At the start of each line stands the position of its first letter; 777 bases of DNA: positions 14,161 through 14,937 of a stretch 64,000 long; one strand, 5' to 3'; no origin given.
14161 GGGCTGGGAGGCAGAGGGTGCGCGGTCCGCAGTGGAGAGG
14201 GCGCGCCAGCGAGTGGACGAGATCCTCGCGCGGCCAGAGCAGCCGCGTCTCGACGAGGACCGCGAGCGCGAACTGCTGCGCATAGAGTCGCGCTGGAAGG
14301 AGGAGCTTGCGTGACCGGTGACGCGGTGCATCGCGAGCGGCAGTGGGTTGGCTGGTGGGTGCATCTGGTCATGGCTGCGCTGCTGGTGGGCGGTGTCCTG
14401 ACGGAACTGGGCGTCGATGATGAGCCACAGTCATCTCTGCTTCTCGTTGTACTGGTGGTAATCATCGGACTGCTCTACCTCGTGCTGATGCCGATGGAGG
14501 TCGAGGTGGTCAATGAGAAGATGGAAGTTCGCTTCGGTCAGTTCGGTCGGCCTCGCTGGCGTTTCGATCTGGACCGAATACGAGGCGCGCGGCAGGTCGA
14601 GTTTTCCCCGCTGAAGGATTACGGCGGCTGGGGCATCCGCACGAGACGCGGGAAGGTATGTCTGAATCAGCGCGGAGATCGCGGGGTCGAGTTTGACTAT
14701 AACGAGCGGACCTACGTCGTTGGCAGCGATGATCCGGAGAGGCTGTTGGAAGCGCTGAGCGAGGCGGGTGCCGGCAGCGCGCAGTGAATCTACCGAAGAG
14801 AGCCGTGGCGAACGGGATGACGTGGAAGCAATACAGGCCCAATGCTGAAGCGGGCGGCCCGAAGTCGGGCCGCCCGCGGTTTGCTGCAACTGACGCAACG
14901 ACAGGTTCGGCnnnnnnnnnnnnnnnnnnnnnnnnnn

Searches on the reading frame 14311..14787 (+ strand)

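Call 4: search_protein_families(library=pfam, proteins=[window:14311-14787:+], max_evalue=0.01)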
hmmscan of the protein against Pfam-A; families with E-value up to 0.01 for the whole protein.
window:14311-14787:+ (158 aa): 1 family
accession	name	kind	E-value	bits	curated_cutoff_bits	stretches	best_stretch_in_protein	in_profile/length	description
PF11292.14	DUF3093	-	4.9e-06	27.4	23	1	7-73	2-67/140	Protein of unknown function (DUF3093)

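Call 46: search_protein_families(library=pfam, proteins=[window:14311-14784:+], max_evalue=10)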
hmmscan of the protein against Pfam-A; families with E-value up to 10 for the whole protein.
window:14311-14784:+ (158 aa): 5 families
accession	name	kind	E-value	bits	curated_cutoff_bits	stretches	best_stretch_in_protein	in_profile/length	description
PF11292.14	DUF3093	-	4.9e-06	27.4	23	1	7-73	2-67/140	Protein of unknown function (DUF3093)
PF07681.17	DoxX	-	0.034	15.2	23.6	1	14-54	42-82/85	DoxX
PF20064.4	DUF6463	-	0.057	13.7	26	1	7-62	44-99/119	Family of unknown function (DUF6463)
PF19744.4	DUF6232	-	0.065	14.1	27.4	1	10-75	30-88/117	Family of unknown function (DUF6232)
PF11992.13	TgpA_N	-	0.14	11.6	30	1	13-58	17-61/333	TgpA N-terminal domain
